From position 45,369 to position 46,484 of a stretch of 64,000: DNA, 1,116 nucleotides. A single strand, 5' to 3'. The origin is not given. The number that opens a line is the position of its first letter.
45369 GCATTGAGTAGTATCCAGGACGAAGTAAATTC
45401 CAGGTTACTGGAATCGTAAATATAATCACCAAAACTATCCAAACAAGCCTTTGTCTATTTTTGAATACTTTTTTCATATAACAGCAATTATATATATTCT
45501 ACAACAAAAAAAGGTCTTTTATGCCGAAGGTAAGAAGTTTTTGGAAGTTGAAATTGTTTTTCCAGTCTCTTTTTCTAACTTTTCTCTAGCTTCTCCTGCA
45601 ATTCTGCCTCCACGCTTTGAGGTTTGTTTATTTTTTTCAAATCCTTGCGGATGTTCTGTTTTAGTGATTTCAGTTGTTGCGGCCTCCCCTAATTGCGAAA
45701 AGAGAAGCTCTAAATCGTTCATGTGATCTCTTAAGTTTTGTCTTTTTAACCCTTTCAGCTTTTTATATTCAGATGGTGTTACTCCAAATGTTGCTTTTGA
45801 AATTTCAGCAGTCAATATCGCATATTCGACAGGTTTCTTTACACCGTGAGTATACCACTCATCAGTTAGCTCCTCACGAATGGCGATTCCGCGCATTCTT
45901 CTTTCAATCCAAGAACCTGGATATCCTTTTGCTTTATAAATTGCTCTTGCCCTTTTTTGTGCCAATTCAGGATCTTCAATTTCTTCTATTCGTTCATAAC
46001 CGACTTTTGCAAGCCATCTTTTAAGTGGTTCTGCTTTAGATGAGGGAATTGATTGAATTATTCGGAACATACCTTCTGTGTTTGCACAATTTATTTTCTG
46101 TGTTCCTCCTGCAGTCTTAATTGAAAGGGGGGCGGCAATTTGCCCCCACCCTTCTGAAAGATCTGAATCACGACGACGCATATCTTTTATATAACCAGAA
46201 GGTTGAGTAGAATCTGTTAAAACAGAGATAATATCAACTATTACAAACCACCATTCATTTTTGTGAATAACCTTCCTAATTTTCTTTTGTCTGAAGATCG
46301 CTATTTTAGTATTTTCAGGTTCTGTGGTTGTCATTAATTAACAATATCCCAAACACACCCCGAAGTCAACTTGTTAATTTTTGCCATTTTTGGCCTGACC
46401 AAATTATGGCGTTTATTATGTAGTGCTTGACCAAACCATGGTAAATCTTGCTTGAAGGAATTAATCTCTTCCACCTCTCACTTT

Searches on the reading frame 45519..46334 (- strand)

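Call 67: search_protein_families(library=pfam, proteins=[window:45519-46334:-], max_evalue=0.01)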
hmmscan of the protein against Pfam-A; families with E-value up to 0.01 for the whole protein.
window:45519-46334:- (271 aa): 1 family
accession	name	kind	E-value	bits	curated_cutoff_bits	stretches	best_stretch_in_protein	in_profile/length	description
PF02498.22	Bro-N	-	1.2e-11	45.5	25.6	1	18-110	1-92/96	BRO family, N-terminal domain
